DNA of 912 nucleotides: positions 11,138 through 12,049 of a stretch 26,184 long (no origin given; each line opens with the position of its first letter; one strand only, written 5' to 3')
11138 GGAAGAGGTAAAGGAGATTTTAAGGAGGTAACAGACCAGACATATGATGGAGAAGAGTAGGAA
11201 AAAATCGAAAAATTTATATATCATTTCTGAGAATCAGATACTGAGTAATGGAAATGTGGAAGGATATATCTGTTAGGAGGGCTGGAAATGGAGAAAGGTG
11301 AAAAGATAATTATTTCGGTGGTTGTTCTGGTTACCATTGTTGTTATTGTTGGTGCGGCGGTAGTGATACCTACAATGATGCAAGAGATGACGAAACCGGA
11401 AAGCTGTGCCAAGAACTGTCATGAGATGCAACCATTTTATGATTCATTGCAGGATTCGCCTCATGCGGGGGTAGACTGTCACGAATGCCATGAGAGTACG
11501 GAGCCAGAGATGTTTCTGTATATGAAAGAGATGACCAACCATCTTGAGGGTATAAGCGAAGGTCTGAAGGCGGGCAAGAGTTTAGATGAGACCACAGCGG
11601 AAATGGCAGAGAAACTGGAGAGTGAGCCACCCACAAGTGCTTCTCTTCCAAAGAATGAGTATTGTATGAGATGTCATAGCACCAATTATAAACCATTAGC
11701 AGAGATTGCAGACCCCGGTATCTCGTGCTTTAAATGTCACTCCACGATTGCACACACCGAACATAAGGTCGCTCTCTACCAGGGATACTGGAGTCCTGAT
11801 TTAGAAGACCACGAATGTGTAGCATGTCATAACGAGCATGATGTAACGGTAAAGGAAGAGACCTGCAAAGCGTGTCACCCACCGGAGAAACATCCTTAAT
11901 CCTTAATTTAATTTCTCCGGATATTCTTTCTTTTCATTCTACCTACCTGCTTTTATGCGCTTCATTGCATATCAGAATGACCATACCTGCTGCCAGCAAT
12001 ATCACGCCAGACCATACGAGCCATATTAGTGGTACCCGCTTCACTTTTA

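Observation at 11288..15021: Cytochrome c island: NapC/NirT-like hexahaem gene convergent with a pentahaem - orphan - CcmF operon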

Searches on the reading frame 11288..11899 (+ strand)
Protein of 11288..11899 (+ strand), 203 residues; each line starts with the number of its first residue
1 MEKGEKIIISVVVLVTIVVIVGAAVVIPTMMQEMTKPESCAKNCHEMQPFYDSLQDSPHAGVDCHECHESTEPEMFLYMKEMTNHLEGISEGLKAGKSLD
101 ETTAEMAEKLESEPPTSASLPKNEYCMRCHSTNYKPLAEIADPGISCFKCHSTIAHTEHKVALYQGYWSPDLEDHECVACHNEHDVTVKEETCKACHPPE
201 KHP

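Call 3: search_protein_families(library=pfam, proteins=[window:11288-11899:+], max_evalue=1)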
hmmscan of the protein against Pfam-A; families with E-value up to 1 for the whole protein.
window:11288-11899:+ (203 aa): 8 families
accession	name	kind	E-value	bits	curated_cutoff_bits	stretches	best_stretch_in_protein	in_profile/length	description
PF03264.19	Cytochrom_NNT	-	1.4e-08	35.2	24.1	1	6-158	5-171/174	NapC/NirT cytochrome c family, N-terminal region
PF14522.11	Cytochrome_C7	-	4.4e-07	30.1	24.8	2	142-197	11-66/67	Cytochrome c7 and related cytochrome c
PF14537.11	Cytochrom_c3_2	-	1.3e-06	29.2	25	1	125-197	8-78/79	Cytochrome c3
PF02085.21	Cytochrom_CIII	-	0.063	14.1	22.9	1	125-197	32-101/101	Class III cytochrome C family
PF13435.11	Cytochrome_C554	-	0.097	14.1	20.8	1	146-181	50-83/84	Cytochrome c554 and c-prime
PF09699.15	Paired_CXXCH_1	-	0.18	11.9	20.6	0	63-80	11-25/41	Doubled CXXCH motif (Paired_CXXCH_1)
PF22670.1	Gp10_D3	-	0.51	11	27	1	137-184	52-99/122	Baseplate wedge protein gp10 domain 3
PF08999.15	SP_C-Propep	-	0.58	10.4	25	1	7-35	40-68/96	Surfactant protein C, N terminal propeptide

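Call 4: search_protein_families(library=ncbifam, proteins=[window:11288-11899:+], max_evalue=1)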
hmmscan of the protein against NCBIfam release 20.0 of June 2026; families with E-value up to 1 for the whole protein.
window:11288-11899:+ (203 aa): 9 families
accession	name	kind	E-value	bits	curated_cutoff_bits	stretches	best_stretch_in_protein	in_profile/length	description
TIGR03153.1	cytochr_NrfH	equivalog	1.4e-13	51.1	134.2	1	13-156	3-138/138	cytochrome c nitrite reductase small subunit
NF011606.0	PRK15032.1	equivalog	3.1e-05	23.3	455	1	10-157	16-180/390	pentaheme c-type cytochrome TorC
TIGR02162.1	torC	equivalog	0.00011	21.6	478.2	1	9-160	14-182/387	pentaheme c-type cytochrome TorC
TIGR04257.1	nanowire_3heme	domain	0.01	16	40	1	145-197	24-74/75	c(7)-type cytochrome triheme domain-containing protein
NF006283.1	PRK08455.1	equivalog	0.044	13.4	187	1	2-44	13-55/182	flagellar basal body-associated protein FliL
TIGR04361.1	TrbK_Ti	equivalog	0.11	12.8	50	1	11-58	6-53/64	entry exclusion protein TrbK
NF009647.0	PRK13182.1-2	equivalog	0.11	12.5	165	1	69-129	33-93/176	chromosome-anchoring protein RacA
TIGR04314.1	methano7heme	equivalog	0.72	8.6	250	1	34-132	179-282/494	methanogenesis multiheme c-type cytochrome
TIGR01905.1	paired_CXXCH_1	subfamily_domain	0.79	9.7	25.2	0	63-75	11-23/41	doubled CXXCH domain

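Call 51: search_solved_structures(query=window:11288-11899:+, max_evalue=1, show_alignments=3)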
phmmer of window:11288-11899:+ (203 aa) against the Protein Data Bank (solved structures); distinct sequences matched with E-value up to 1: 9.
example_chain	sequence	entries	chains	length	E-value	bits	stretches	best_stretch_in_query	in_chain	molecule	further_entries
2j7a_C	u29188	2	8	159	0.007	19.2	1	32-69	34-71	CYTOCHROME C QUINOL DEHYDROGENASE NRFH | NAPC/NIRT CYTOCHROME C FAMILY PROTEIN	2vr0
3oue_A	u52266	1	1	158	0.074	15.9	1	32-152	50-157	Cytochrome c family protein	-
3ov0_A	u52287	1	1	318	0.16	14.8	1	31-152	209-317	Cytochrome c family protein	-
2vr0_A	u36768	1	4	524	0.25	14.2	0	143-185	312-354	CYTOCHROME C NITRITE REDUCTASE, CATALYTIC SUBUNIT NFRA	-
2j7a_A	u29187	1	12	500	0.27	14.1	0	143-185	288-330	CYTOCHROME C NITRITE REDUCTASE NRFA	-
1joc_A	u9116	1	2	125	0.46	13.3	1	158-196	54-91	Early Endosomal Autoantigen 1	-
7c9r_C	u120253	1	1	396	0.55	13.1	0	130-159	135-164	Photosynthetic reaction center cytochrome c subunit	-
1rwj_A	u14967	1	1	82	0.56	13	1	146-198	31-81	Cytochrome c family protein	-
9h19_C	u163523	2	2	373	0.8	12.5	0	115-137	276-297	Photosynthetic reaction center cytochrome c subunit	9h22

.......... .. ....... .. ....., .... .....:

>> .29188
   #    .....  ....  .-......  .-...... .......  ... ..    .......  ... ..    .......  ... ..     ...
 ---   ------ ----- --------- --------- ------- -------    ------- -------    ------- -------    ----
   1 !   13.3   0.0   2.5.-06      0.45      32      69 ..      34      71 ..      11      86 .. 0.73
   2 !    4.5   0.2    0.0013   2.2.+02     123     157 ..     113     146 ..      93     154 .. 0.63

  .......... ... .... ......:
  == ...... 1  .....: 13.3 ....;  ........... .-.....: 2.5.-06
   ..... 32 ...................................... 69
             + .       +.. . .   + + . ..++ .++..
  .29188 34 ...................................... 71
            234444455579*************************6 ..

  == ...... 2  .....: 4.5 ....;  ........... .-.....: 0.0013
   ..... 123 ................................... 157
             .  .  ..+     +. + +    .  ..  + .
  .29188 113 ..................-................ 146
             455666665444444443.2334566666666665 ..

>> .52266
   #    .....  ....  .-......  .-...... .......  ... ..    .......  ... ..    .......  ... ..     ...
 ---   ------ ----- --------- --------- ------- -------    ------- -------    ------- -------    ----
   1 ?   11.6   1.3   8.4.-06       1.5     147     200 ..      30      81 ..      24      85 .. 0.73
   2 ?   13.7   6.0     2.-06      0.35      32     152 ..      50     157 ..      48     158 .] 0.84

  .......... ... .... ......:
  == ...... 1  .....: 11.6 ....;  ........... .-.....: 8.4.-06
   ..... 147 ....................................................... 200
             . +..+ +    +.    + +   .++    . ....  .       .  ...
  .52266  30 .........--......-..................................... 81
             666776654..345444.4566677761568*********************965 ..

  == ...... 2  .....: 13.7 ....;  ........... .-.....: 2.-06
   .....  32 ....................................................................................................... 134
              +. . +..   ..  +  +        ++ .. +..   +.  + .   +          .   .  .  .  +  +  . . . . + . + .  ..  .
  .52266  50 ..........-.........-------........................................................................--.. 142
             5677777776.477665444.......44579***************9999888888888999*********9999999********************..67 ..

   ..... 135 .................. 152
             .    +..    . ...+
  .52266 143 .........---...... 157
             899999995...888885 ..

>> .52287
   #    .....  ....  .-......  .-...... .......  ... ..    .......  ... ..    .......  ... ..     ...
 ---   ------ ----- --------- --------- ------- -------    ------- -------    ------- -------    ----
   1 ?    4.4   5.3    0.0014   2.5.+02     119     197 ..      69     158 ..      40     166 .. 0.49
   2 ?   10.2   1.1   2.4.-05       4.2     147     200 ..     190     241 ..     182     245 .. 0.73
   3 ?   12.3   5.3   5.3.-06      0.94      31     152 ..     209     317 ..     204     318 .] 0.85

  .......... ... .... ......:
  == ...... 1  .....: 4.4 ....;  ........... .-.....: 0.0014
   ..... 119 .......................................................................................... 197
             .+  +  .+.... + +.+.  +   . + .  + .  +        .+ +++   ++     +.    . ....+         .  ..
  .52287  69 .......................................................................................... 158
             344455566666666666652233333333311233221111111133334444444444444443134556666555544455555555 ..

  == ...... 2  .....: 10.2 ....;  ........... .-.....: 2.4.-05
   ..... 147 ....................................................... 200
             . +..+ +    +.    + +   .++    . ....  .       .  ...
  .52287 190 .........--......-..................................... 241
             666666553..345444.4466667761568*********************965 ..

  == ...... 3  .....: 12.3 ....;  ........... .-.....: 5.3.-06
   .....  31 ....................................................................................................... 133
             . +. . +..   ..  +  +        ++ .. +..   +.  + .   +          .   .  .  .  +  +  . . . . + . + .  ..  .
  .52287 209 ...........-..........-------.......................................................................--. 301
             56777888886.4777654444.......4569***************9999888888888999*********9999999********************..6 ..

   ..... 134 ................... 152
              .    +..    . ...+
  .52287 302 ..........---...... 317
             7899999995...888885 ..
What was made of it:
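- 11288..11899 (+): Gene A. Membrane-anchored NapC/NirT/NrfH-family cytochrome c: N-terminal TM helix at about residues 7-25, then Cx3CH-E-M and five CxxCH. The best PDB sequence hit is D. vulgaris NrfH 2j7a_C, with CTSCHIM aligned to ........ (call 51).
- Closest known: NrfH / CymA / NapC. Same: It has a Met two residues after the haem-1 His, as in D. vulgaris NrfH (calls 3, 4, 51).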

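Call 61: find_homologous_proteins(query=window:11288-11899:+, max_evalue=0.001)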
Query window:11288-11899:+ (203 aa): 48 proteins with E <= 0.001 among 137 candidates.
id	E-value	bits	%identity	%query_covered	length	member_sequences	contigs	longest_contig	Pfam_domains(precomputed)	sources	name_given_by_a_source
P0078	1.2e-119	415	89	100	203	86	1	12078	PF03264.20,PF14522.12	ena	-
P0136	1.1e-108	380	80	100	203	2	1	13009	PF14537.12,PF03264.20,PF14522.12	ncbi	-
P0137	2.2e-97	343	71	100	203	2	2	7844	PF14537.12,PF03264.20,PF14522.12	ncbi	-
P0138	6.4e-80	286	64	100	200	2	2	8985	PF14537.12,PF03264.20,PF14522.12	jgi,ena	-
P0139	1.3e-75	272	62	100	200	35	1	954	PF14537.12,PF03264.20,PF14522.12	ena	-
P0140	2.7e-75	270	62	100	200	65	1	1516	PF14537.12,PF03264.20,PF14522.12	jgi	jgi:cytochrome c nitrite reductase small subunit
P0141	1.2e-72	262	62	100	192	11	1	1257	PF14537.12,PF03264.20,PF14522.12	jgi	jgi:cytochrome c nitrite reductase small subunit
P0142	1.7e-70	255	59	100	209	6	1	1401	PF03264.20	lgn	-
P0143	2.4e-70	254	58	100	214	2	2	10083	PF14537.12,PF14522.12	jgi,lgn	jgi:cytochrome c nitrite reductase small subunit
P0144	2.6e-68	248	59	100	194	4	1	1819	PF14537.12,PF14522.12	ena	-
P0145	1.8e-66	242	58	100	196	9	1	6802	PF14522.12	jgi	jgi:cytochrome c nitrite reductase small subunit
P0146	3.1e-66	241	58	100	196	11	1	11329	PF14537.12,PF03264.20,PF14522.12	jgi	-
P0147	9.8e-66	239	56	100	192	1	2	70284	PF09699.16,PF14537.12,PF14522.12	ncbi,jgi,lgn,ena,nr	ncbi:MAG TPA: hypothetical protein EYP28_06495 [Methanophagales archaeon]|nr:hypothetical protein [M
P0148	1.4e-65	239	55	100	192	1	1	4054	PF14537.12,PF03264.20,PF14522.12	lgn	-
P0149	1.7e-65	238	58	100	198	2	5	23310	PF14537.12,PF03264.20,PF14522.12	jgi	jgi:cytochrome c nitrite reductase small subunit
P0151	2.9e-64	234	54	100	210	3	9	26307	PF14537.12,PF03264.20,PF14522.12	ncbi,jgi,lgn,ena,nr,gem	ncbi:MAG TPA: hypothetical protein ENG23_02705 [Methanomicrobia archaeon]|nr:hypothetical protein [M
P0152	1.1e-63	233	55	100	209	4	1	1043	PF14537.12,PF03264.20,PF14522.12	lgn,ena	-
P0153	1.2e-63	232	56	100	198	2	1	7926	PF14537.12,PF03264.20,PF14522.12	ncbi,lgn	-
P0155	5.1e-63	230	56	100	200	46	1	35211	PF03264.20,PF14522.12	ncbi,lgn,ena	-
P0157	9.6e-63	229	57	100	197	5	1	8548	PF14537.12,PF03264.20,PF14522.12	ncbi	-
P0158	2.6e-62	228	54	100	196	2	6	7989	PF14537.12,PF03264.20,PF14522.12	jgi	jgi:cytochrome c nitrite reductase small subunit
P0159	2.7e-62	228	55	100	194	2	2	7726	PF14537.12,PF03264.20,PF14522.12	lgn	-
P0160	5.3e-62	227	55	100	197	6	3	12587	PF14537.12,PF03264.20,PF14522.12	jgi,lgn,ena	-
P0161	8.1e-62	226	57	100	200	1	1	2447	PF09699.16,PF14537.12,PF03264.20,PF14522.12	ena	-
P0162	9.7e-61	223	55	99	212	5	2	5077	PF14537.12,PF03264.20,PF14522.12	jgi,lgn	jgi:nitrate/TMAO reductase-like tetraheme cytochrome c subunit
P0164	1.5e-60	222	54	99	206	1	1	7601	PF03264.20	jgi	-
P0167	1.1e-59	220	50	100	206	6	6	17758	PF14537.12,PF03264.20,PF14522.12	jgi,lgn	jgi:hypothetical protein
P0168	2.2e-59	219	53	100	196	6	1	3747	PF03264.20,PF14522.12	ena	-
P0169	2.3e-59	218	54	100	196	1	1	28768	PF14537.12,PF03264.20,PF14522.12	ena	-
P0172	1.7e-58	216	53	100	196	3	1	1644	PF14537.12,PF03264.20,PF14522.12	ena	-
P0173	1.5e-57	213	53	99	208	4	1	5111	PF14537.12,PF03264.20,PF14522.12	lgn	-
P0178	9.0e-32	128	43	97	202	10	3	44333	PF03264.20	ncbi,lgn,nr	ncbi:MAG: NapC/NirT family cytochrome c [Canidatus Methanoxibalbensis ujae]|nr:NapC/NirT family cyto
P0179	1.7e-31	128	43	99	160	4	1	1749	PF03264.20,PF22113.2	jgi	-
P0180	1.1e-19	89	37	83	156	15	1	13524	PF03264.20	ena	-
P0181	1.8e-18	85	37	84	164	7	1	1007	PF14537.12,PF03264.20,PF14522.12,PF22113.2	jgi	-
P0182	5.3e-18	83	36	80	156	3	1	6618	PF03264.20,PF22113.2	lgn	-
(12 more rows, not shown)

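Call 62: find_encoding_contigs(protein=P0178, flank=7000, max_places=2)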
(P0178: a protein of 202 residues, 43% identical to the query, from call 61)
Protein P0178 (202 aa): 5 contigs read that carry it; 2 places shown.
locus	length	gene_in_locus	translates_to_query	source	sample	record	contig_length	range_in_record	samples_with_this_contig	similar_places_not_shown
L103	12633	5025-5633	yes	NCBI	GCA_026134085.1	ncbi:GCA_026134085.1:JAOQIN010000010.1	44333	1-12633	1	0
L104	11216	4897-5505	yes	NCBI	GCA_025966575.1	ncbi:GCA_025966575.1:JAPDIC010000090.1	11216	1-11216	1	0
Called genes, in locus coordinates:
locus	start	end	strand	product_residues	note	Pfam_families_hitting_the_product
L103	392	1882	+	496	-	PF01663:Phosphodiest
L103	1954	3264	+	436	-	PF00884:Sulfatase, PF01663:Phosphodiest (faint), PF16347:SGSH_C (faint)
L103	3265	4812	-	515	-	PF01943:Polysacc_synt, PF01554:MatE, PF13440:Polysacc_synt_3, PF01554:MatE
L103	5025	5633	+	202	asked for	PF03264:Cytochrom_NNT (weak)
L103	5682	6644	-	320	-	-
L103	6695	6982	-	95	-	PF13187:Fer4_9 (faint), PF13534:Fer4_17 (faint), PF12797:Fer4_2 (faint), PF00037:Fer4 (weak), PF12837:Fer4_6 (weak), PF13237:Fer4_10 (weak), PF14697:Fer4_21, PF12838:Fer4_7 (weak), +2 more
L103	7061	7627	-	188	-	PF01558:POR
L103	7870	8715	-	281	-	PF01930:Cas_Cas4 (weak)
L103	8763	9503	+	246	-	PF00705:PCNA_N, PF02747:PCNA_C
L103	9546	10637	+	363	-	PF26466:DNA_primase_lrg_N, PF04104:DNA_primase_lrg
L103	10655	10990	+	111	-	PF02609:Exonuc_VII_S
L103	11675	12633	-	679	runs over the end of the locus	PF01496:V_ATPase_I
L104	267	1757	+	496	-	PF01663:Phosphodiest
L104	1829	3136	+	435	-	PF00884:Sulfatase, PF01663:Phosphodiest (faint), PF16347:SGSH_C (faint)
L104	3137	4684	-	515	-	PF01943:Polysacc_synt, PF01554:MatE, PF13440:Polysacc_synt_3, PF01554:MatE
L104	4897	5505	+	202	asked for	PF03264:Cytochrom_NNT (weak)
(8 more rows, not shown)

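Call 63: find_encoding_contigs(protein=P0180, flank=6000, max_places=2)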
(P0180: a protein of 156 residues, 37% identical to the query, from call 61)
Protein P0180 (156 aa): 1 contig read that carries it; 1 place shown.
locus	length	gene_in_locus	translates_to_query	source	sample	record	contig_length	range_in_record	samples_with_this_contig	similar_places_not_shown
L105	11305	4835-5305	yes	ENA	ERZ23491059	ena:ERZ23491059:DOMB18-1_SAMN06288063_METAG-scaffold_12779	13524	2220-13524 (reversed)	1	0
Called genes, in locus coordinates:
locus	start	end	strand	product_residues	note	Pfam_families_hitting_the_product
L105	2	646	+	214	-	?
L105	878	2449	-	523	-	PF00662:Proton_antipo_N (weak), PF00361:Proton_antipo_M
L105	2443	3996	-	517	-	PF00361:Proton_antipo_M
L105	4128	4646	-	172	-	PF01864:CarS-like, PF01148:CTP_transf_1 (weak)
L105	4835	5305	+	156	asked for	PF03264:Cytochrom_NNT (weak)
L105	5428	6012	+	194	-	PF14522:Cytochrome_C7 (faint), PF14537:Cytochrom_c3_2 (weak)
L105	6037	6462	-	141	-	-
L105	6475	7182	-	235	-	PF14522:Cytochrome_C7 (faint)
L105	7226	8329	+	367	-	-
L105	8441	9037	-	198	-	PF14522:Cytochrome_C7 (faint)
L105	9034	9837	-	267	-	-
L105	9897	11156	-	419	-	PF14522:Cytochrome_C7 (faint)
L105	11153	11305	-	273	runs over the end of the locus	PF14522:Cytochrome_C7 (faint)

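Call 87: search_protein_families(library=ncbifam, proteins=[L105:4835-5305:+], max_evalue=0.001)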
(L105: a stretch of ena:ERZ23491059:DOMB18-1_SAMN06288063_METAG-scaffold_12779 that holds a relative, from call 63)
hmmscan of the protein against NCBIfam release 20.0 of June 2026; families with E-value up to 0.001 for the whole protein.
L105:4835-5305:+ (156 aa): 4 families
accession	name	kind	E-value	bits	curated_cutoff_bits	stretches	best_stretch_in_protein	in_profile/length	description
TIGR03153.1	cytochr_NrfH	equivalog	1.3e-08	34.9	134.2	1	8-138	2-135/138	cytochrome c nitrite reductase small subunit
NF051471.1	cytcCgr1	equivalog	2.4e-06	27.3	340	1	5-47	6-48/204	cytochrome c-type protein Cgr1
NF011606.0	PRK15032.1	equivalog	6e-06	25.6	455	1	6-72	14-86/390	pentaheme c-type cytochrome TorC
TIGR04257.1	nanowire_3heme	domain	0.00032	20.8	40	1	100-152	24-74/75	c(7)-type cytochrome triheme domain-containing protein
